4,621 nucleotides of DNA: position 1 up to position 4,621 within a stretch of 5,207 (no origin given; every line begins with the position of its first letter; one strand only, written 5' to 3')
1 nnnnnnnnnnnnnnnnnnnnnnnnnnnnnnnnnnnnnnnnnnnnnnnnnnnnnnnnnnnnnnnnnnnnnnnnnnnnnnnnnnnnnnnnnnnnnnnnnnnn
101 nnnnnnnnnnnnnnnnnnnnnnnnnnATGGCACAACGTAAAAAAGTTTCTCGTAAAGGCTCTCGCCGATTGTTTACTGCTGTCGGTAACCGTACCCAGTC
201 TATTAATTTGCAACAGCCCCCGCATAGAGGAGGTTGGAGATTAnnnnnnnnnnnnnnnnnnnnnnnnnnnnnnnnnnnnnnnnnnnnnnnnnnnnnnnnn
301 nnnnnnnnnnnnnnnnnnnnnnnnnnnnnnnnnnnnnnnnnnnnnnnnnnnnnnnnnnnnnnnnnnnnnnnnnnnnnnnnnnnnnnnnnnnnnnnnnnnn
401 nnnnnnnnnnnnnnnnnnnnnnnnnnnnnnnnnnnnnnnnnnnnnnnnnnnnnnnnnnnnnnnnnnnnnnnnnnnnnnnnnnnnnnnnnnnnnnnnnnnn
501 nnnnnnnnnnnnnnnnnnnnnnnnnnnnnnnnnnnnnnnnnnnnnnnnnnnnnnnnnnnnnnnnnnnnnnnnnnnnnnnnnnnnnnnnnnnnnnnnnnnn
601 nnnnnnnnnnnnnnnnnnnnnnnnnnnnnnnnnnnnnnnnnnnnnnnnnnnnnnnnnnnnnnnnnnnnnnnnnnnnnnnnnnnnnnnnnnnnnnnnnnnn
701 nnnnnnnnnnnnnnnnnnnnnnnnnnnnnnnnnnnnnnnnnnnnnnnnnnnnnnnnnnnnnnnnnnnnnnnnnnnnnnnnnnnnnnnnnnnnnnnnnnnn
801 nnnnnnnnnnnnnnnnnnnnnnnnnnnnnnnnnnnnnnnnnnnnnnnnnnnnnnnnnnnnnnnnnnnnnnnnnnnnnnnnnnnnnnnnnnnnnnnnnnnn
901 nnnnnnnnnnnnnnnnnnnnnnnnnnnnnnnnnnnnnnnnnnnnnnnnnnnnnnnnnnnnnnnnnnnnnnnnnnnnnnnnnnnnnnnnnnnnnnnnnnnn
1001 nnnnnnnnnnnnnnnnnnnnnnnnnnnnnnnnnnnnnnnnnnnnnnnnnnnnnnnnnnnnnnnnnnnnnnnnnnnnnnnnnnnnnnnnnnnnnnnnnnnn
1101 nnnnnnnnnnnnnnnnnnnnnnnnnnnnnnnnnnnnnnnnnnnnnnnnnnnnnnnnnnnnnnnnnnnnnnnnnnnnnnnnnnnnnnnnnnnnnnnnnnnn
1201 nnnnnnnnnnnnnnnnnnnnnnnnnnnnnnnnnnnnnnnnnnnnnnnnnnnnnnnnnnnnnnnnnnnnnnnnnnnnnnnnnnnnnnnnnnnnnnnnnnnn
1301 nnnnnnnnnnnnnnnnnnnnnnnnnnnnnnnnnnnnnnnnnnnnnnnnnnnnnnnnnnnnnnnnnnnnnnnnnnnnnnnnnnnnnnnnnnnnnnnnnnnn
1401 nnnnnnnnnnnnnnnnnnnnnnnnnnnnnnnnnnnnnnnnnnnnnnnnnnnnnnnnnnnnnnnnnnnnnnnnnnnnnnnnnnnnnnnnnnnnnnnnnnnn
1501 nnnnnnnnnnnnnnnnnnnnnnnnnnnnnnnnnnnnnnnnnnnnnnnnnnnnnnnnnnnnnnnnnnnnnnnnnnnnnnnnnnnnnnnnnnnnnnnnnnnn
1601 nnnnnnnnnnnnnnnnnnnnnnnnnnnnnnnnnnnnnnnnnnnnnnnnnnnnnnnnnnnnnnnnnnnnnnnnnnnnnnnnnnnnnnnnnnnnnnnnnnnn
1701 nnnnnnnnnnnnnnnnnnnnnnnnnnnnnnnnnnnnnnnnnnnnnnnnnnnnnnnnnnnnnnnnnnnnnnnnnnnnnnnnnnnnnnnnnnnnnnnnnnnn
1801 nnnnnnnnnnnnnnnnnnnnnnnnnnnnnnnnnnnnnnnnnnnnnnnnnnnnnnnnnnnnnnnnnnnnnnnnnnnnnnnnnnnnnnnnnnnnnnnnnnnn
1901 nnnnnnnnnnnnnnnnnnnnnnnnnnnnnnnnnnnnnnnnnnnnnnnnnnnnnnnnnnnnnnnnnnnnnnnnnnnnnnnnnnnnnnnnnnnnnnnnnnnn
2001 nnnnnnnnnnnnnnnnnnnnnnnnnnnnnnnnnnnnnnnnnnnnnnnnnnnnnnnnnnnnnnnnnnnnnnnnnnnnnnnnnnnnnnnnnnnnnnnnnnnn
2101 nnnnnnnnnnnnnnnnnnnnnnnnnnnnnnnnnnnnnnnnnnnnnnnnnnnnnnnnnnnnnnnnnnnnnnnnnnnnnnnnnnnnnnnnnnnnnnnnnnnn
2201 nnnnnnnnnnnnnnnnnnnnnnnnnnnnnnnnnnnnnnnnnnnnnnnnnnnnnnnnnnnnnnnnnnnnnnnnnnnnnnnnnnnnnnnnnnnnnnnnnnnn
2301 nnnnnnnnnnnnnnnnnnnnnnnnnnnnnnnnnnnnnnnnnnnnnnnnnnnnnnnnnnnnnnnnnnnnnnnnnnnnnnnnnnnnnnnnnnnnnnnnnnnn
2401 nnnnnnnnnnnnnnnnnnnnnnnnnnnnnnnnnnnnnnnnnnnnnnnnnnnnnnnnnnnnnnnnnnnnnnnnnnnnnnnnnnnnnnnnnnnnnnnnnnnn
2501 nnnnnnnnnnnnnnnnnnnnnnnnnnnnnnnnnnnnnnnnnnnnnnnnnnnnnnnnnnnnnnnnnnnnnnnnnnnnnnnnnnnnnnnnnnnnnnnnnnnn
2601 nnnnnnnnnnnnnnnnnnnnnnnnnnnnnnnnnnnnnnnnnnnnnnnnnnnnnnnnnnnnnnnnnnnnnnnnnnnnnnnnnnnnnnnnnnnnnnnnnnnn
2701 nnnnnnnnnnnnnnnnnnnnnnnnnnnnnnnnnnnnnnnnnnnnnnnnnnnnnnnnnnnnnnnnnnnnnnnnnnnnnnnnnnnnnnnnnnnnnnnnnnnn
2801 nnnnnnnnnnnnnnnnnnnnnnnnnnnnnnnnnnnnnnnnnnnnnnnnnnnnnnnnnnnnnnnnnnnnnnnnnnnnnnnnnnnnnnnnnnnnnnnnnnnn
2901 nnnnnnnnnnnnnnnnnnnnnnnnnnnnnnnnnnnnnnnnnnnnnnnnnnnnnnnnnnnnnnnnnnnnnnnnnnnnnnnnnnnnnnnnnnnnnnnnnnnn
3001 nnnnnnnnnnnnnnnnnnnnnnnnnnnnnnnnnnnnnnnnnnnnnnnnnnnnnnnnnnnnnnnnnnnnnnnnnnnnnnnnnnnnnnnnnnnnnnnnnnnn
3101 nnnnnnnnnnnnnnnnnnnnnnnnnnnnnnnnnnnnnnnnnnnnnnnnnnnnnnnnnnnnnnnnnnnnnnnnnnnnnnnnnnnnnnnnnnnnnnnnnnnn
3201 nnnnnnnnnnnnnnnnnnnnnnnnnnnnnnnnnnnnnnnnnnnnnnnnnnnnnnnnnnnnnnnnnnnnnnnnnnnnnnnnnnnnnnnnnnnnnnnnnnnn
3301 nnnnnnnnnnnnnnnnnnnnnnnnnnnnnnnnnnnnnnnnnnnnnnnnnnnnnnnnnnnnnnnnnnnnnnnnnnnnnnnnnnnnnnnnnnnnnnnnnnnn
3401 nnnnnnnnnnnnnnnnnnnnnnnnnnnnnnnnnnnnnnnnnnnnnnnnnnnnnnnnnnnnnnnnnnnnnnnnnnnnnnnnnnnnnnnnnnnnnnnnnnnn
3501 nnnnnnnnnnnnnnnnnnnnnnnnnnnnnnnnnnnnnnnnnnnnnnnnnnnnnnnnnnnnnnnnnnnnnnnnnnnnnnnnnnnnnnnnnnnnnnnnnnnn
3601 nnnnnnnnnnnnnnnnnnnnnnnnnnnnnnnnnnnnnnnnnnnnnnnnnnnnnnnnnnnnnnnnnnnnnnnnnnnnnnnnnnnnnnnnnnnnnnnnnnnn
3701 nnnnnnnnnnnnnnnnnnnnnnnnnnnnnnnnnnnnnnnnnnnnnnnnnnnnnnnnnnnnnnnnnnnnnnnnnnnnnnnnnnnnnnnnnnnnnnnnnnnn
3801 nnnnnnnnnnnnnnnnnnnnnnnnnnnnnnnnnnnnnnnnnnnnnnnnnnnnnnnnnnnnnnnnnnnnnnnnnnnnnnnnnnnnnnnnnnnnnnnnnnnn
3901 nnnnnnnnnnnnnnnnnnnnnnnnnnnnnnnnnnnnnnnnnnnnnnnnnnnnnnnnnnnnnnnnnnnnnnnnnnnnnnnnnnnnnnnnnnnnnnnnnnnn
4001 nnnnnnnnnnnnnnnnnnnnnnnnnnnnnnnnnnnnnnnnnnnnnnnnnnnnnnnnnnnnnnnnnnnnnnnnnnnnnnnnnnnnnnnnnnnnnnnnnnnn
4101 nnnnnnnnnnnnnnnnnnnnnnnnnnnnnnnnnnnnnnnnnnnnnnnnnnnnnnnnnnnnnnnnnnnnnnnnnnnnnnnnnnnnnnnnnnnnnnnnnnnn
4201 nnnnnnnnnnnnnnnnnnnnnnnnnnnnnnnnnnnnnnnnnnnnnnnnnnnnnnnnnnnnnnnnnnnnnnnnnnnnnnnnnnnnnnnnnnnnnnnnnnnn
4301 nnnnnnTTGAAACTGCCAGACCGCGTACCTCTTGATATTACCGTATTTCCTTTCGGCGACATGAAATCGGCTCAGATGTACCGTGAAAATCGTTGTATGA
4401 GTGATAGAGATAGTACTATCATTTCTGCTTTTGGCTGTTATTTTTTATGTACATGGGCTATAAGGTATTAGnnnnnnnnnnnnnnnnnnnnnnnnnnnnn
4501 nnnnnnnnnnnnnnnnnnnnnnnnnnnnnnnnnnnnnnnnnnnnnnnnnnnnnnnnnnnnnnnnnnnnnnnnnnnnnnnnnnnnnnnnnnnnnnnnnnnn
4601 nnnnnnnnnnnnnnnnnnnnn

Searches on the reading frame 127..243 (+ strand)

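Call 7: search_protein_families(library=pfam, proteins=[window:127-243:+], max_evalue=0.01)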
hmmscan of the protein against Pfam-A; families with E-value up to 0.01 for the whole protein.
window:127-243:+ (39 aa): 0 families

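Call 84: search_protein_families(library=phrogs, proteins=[window:127-243:+], max_evalue=0.01)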
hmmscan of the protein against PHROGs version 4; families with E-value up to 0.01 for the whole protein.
window:127-243:+ (39 aa): 1 family
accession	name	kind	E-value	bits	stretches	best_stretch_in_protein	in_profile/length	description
phrog_10695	-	unknown function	6.2e-09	36.8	1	1-39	1-39/39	-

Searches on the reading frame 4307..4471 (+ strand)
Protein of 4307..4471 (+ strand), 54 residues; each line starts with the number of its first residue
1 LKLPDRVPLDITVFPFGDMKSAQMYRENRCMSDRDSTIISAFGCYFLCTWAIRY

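Call 7: search_protein_families(library=pfam, proteins=[window:4307-4471:+], max_evalue=0.01)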
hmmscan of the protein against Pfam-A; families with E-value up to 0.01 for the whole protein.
window:4307-4471:+ (54 aa): 0 families

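Call 84: search_protein_families(library=phrogs, proteins=[window:4307-4471:+], max_evalue=0.01)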
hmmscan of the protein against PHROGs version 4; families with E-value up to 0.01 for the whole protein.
window:4307-4471:+ (54 aa): 0 families
